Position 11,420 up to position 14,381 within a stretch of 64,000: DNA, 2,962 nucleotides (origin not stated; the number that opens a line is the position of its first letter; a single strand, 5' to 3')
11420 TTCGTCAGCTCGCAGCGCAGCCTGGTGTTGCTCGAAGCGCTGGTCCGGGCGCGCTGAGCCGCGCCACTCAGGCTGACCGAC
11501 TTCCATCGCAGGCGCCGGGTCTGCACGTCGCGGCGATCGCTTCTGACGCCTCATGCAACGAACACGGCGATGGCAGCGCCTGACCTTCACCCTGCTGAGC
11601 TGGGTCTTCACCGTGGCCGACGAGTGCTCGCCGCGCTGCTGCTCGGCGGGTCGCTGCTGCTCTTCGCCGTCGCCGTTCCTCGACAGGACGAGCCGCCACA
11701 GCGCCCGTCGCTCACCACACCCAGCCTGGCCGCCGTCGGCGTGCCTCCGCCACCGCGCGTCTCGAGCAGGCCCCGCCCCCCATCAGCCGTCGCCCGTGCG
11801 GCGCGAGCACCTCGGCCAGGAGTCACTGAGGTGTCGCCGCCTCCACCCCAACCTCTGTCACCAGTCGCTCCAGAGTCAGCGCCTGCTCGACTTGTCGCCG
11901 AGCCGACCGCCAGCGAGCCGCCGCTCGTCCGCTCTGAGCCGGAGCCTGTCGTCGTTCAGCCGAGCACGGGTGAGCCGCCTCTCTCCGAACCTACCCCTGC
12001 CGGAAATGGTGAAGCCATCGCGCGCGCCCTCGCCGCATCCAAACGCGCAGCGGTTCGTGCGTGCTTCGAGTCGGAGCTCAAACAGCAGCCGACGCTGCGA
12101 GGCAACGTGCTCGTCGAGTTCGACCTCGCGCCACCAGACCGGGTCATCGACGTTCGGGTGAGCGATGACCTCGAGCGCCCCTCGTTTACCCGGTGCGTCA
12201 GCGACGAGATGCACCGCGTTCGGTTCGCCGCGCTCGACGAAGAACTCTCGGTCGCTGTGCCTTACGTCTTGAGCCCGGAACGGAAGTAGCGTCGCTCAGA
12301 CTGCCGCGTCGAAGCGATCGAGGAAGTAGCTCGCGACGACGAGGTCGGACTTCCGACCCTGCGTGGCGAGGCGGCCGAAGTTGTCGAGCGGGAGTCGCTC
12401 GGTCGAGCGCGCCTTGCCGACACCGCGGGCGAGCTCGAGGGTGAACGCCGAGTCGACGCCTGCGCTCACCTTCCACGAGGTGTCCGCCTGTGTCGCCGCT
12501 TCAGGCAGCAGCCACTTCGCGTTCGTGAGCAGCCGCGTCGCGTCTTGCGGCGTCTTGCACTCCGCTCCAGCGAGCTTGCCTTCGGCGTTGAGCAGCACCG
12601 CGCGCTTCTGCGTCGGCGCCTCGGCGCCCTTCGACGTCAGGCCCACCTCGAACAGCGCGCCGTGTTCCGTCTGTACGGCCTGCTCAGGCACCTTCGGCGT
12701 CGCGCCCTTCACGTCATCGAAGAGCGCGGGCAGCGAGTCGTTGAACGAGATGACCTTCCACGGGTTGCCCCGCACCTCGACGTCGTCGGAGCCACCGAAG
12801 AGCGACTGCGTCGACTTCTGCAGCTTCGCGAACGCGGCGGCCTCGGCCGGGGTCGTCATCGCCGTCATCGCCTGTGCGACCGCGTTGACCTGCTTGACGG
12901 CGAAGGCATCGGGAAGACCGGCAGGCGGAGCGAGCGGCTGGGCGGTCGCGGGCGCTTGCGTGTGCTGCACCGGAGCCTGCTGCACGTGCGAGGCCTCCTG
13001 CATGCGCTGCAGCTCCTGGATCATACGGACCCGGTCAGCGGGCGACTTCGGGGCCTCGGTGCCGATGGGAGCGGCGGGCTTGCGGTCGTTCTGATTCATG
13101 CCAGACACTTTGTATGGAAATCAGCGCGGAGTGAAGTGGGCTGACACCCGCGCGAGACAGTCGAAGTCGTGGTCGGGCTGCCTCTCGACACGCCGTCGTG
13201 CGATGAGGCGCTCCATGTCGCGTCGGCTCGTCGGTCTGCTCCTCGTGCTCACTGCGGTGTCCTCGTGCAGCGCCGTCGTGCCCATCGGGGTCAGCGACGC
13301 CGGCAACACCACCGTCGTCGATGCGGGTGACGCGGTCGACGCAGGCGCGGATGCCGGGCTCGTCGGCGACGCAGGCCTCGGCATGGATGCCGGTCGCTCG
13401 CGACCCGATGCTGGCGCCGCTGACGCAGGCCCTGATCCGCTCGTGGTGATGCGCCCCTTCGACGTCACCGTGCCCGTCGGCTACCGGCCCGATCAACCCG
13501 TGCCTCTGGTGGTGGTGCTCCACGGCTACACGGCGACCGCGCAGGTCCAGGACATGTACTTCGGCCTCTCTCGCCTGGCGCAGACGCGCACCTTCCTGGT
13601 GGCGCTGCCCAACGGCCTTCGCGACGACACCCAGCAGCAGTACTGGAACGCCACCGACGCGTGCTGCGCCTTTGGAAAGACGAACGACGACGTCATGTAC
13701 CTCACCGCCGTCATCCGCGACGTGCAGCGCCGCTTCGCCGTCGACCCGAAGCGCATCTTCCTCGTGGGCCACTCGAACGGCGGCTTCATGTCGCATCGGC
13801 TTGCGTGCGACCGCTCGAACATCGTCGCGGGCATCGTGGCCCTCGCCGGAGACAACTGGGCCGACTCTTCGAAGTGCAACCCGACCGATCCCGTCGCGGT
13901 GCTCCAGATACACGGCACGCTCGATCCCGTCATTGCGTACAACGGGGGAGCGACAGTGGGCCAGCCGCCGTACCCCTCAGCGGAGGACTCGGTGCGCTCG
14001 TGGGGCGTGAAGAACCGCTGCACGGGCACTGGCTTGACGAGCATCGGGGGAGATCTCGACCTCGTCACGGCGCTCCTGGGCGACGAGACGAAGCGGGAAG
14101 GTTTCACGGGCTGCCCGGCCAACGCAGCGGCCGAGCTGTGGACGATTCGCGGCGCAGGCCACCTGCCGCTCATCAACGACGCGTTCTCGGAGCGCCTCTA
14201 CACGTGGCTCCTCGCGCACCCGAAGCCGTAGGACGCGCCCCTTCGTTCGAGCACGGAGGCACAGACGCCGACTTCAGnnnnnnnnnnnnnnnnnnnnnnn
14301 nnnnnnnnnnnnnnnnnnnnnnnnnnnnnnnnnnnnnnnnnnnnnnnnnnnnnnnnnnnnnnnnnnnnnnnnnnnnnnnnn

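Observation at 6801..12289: ABC exporter whose two permeases each carry an extracytoplasmic gluzincin-like domain (one intact HExxH...E, one degenerate), flanked by PglI/AgmX-type proteins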

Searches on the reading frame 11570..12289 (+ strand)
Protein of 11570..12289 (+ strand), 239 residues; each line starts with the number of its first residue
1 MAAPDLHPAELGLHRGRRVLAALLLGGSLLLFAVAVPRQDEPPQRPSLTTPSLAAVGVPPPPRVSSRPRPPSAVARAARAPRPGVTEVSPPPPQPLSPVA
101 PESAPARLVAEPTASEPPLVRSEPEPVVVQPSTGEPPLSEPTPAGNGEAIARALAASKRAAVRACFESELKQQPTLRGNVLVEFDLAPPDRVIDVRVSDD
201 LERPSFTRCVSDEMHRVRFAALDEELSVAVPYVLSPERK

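Call 7: search_protein_families(library=pfam, proteins=[window:11570-12289:+], max_evalue=0.1)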
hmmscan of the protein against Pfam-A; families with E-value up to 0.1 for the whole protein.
window:11570-12289:+ (239 aa): 0 families

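Call 8: search_protein_families(library=ncbifam, proteins=[window:11570-12289:+], max_evalue=0.1)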
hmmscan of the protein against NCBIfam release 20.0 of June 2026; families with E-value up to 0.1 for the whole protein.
window:11570-12289:+ (239 aa): 3 families
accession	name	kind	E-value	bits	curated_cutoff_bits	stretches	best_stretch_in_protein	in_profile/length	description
NF033768.1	myxo_SS_tail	domain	3.4e-13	49.5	40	1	148-234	4-91/92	AgmX/PglI C-terminal domain-containing protein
NF033760.1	gliding_GltG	equivalog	1.5e-05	23.7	650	1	152-222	560-631/650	adventurous gliding motility protein GltG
NF033761.1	gliding_GltJ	equivalog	0.084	11.9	450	0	19-158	377-511/671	adventurous gliding motility protein GltJ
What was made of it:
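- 11570..12289 (+): Neighbouring gene for a TonB-like protein with an N-terminal TM anchor, a Pro-rich spacer and an AgmX/PglI C-terminal domain. It is listed because the finding includes it. I judge it not to be a conserved part of the module. NF033768 E 3.4e-13, 49.5 bits against a cut-off of 40 (call 8).
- On Myxobacterial Agl-Glt gliding machinery (GltG/AgmX, GltJ) association: The protein at 11570-12289 scores 23.7 bits (call 8).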

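Call 60: search_protein_families(library=padloc, proteins=[window:11570-12289:+], max_evalue=0.001)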
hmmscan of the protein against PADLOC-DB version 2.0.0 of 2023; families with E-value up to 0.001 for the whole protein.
window:11570-12289:+ (239 aa): 0 families

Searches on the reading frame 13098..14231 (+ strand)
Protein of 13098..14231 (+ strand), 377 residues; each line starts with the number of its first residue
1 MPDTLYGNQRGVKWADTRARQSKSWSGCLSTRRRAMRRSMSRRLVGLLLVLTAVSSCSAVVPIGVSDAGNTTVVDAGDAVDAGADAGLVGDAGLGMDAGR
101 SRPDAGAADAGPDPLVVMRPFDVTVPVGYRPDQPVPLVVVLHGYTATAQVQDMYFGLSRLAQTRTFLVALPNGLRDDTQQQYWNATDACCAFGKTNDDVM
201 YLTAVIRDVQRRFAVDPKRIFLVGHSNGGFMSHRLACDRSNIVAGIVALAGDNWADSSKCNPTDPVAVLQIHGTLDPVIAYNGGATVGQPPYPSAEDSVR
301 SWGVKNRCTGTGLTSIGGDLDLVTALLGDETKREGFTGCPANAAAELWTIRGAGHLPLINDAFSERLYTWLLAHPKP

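Call 30: search_protein_families(library=pfam, proteins=[window:13098-14231:+], max_evalue=0.001)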
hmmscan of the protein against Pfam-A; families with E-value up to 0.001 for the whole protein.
window:13098-14231:+ (377 aa): 7 families
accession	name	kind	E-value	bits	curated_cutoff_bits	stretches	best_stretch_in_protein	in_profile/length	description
PF02230.22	Abhydrolase_2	-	1e-07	32.5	23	1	200-285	88-176/217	Phospholipase/Carboxylesterase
PF12697.13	Abhydrolase_6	-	9.2e-06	26.9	26.3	1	138-359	1-208/217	Alpha/beta hydrolase family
PF00756.26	Esterase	-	2.1e-05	24.9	22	1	121-250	10-147/251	Putative esterase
PF00561.26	Abhydrolase_1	-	2.1e-05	24.8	25.8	1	137-261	2-113/245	alpha/beta hydrolase fold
PF10503.15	Esterase_PHB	-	4.1e-05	23.4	23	1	135-250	16-129/219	Esterase PHB depolymerase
PF00326.27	Peptidase_S9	-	0.00014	21.8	22.6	0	203-250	49-96/213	Prolyl oligopeptidase family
PF07859.19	Abhydrolase_3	-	0.00052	20.3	25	1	197-238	50-91/210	alpha/beta hydrolase fold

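Call 61: search_protein_families(library=ncbifam, proteins=[window:13098-14231:+], max_evalue=0.001)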
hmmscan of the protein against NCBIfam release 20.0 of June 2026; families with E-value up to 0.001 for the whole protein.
window:13098-14231:+ (377 aa): 5 families
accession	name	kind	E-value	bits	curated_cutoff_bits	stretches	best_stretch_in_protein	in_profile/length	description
NF050058.1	e_dPHAscl_type1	hypoth_equivalog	1.7e-36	126.1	150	1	121-356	10-250/276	extracellular catalytic domain type 1 short-chain-length polyhydroxyalkanoate depolymerase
TIGR01840.1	esterase_phb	subfamily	1.2e-15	57.6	107.85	1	133-256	11-133/213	PHB depolymerase family esterase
NF008525.0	PRK11460.1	equivalog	4.6e-05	22.8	191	1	199-281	84-164/232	esterase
NF050057.1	e_dPHAmcl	equivalog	0.00017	20.9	270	1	119-243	31-163/252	extracellular medium-chain-length polyhydroxyalkanoate depolymerase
NF050059.1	e_dPHAscl_type2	hypoth_equivalog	0.00064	19.2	280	0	212-255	3-46/305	extracellular catalytic domain type 2 short-chain-length polyhydroxyalkanoate depolymerase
